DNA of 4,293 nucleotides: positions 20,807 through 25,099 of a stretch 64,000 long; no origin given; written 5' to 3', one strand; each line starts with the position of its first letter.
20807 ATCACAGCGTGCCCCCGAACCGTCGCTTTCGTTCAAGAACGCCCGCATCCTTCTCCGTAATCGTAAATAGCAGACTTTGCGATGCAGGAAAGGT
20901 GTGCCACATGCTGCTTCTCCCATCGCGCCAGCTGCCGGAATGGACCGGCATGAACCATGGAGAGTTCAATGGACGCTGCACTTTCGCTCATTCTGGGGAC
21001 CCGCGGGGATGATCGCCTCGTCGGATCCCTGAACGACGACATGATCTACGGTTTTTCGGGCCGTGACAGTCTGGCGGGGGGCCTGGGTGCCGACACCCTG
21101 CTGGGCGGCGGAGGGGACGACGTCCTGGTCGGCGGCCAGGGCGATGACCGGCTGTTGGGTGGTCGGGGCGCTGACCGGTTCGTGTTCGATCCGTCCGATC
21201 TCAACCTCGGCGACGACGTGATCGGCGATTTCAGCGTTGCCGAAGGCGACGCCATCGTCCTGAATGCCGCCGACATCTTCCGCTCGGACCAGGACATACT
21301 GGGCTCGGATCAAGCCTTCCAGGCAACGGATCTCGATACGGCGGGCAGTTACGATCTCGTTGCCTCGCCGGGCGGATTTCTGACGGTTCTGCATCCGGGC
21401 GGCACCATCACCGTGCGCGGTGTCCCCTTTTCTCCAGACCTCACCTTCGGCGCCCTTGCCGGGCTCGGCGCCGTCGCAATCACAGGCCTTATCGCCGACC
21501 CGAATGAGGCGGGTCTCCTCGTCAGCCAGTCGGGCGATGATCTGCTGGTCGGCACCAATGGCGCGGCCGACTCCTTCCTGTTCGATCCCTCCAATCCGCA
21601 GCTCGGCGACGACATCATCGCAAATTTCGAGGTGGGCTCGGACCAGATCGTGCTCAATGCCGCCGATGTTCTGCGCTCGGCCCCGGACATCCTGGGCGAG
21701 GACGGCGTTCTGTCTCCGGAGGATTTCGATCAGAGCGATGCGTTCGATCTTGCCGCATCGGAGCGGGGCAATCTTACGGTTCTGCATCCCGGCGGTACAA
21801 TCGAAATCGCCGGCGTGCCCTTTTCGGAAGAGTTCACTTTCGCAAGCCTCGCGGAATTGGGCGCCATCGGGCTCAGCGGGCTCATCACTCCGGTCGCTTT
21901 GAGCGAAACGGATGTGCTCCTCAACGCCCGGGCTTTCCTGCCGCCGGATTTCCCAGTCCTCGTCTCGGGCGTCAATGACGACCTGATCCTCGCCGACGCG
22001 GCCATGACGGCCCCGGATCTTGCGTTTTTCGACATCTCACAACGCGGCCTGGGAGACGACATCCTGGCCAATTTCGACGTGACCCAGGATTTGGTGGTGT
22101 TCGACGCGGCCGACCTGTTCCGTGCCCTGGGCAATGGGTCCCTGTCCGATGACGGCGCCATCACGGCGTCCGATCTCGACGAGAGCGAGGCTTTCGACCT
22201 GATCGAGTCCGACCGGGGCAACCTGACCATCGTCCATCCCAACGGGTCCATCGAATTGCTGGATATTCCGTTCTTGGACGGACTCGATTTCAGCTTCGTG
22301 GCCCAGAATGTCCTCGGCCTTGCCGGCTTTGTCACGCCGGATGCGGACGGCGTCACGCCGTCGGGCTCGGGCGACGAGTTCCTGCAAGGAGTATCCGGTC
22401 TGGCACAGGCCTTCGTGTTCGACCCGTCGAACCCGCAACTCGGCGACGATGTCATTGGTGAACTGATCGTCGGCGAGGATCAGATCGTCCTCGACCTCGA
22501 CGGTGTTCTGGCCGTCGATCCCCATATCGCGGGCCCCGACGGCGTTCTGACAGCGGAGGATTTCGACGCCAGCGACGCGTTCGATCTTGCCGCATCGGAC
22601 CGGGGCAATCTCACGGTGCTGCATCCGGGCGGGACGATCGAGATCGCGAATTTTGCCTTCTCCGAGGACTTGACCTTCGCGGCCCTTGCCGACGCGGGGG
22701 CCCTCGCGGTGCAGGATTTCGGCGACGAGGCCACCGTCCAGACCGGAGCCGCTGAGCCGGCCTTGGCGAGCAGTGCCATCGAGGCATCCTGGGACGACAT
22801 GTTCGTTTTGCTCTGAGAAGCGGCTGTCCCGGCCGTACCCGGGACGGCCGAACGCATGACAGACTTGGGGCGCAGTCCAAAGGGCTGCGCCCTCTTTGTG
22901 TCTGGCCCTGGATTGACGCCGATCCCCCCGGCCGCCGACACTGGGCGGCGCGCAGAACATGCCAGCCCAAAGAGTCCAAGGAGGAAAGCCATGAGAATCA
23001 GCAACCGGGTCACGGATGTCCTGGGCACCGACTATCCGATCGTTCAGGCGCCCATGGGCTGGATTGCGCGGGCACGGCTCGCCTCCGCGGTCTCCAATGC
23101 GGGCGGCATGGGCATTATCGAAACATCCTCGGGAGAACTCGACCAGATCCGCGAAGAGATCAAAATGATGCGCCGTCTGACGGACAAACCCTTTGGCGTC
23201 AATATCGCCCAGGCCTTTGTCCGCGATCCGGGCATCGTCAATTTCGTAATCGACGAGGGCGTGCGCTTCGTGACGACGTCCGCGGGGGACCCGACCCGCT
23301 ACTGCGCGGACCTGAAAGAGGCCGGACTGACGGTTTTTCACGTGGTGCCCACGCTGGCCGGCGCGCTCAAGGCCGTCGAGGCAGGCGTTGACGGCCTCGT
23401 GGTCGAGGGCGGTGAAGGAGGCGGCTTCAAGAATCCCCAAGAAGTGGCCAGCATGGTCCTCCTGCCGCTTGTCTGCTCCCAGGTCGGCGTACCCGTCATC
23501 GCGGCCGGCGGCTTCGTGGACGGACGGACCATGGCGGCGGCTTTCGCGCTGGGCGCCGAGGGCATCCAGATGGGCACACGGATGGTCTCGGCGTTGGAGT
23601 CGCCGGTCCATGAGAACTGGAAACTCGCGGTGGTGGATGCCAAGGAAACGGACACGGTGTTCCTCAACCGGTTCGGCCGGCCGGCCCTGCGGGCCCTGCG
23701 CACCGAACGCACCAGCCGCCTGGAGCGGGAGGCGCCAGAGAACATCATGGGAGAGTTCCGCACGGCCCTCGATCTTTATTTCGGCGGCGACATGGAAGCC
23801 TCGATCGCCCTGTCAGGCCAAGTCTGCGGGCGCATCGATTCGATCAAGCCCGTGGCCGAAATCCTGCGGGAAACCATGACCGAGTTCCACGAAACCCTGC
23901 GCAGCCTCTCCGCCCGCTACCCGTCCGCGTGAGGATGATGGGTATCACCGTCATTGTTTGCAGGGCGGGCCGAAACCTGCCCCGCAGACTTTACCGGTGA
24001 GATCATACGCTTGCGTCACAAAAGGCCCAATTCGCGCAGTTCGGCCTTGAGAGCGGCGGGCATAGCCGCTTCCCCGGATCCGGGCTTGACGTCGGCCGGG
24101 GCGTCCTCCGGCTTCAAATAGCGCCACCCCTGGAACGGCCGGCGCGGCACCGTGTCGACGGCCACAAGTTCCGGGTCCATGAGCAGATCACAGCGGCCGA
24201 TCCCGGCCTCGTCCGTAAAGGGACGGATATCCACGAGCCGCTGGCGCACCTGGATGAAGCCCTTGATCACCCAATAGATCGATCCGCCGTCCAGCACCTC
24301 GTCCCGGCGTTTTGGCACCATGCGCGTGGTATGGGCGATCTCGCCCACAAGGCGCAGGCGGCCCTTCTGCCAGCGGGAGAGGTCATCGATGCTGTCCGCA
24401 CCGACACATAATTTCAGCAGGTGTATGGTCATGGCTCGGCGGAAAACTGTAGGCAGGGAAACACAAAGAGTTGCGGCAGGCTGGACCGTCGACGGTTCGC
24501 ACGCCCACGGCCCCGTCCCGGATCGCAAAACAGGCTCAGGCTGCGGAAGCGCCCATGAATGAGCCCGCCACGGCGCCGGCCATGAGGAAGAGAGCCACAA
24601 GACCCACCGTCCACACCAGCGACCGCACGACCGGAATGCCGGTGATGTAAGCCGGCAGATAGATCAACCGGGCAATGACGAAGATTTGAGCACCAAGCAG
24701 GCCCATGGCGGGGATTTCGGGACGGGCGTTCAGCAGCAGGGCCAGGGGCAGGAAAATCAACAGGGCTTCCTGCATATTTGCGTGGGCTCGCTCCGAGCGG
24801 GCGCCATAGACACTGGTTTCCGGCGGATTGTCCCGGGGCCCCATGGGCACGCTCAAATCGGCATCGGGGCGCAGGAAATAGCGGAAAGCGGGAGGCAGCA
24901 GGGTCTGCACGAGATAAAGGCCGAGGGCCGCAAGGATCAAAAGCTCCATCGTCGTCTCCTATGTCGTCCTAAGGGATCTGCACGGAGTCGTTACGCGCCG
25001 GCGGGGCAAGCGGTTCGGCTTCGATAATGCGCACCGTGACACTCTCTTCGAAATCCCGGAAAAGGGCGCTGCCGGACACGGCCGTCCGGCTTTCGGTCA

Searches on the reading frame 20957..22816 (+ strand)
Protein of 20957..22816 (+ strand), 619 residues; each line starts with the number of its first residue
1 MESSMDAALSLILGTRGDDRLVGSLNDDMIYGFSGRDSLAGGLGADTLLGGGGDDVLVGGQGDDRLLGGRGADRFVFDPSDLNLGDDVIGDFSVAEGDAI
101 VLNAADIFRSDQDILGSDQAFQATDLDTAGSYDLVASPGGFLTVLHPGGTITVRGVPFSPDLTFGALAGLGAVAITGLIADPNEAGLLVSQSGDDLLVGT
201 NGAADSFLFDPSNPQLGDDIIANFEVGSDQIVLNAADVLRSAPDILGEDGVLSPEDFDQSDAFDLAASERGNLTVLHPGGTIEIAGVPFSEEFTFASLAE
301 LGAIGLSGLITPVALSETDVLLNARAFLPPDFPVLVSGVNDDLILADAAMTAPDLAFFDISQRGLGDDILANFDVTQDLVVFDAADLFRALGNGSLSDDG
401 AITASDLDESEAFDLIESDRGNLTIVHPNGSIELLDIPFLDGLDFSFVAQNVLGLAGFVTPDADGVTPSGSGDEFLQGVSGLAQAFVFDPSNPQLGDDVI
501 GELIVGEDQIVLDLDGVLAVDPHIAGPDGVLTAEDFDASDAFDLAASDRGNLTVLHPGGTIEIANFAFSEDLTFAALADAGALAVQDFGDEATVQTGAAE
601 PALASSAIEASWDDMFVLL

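Call 62: search_protein_families(library=pfam, proteins=[window:20957-22816:+], max_evalue=0.0001)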
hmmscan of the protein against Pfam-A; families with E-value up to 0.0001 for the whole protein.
window:20957-22816:+ (619 aa): 2 families
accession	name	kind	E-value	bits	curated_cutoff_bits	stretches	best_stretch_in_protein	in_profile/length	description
PF00353.25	HemolysinCabind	-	5.1e-12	46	23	2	41-74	2-35/36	RTX calcium-binding nonapeptide repeat (4 copies)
PF23504.1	YodE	-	2.9e-05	24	27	0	539-559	3-23/48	YodE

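Call 64: search_protein_families(library=padloc, proteins=[window:20957-22816:+], max_evalue=0.01)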
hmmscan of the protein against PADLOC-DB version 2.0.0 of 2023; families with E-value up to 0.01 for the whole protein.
window:20957-22816:+ (619 aa): 0 families

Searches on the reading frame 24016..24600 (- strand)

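Call 62: search_protein_families(library=pfam, proteins=[window:24016-24600:-], max_evalue=0.0001)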
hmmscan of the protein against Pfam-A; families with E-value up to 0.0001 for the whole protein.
window:24016-24600:- (194 aa): 1 family
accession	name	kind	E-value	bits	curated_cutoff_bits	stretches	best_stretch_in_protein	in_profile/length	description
PF07370.16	DUF1489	-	1.3e-53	180.9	25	1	61-194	1-138/138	Protein of unknown function (DUF1489)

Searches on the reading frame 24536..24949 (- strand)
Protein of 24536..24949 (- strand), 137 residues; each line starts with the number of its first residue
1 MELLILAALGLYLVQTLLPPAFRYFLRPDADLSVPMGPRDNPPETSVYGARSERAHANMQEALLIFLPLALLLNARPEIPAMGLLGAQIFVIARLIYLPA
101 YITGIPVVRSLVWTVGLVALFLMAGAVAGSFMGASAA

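Call 3: search_protein_families(library=pfam, proteins=[window:24536-24949:-], max_evalue=1)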
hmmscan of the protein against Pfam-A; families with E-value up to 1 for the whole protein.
window:24536-24949:- (137 aa): 1 family
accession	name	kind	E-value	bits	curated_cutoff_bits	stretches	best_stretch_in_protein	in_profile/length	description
PF01124.23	MAPEG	-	2.2e-19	70.3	23.4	1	6-128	6-128/129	MAPEG family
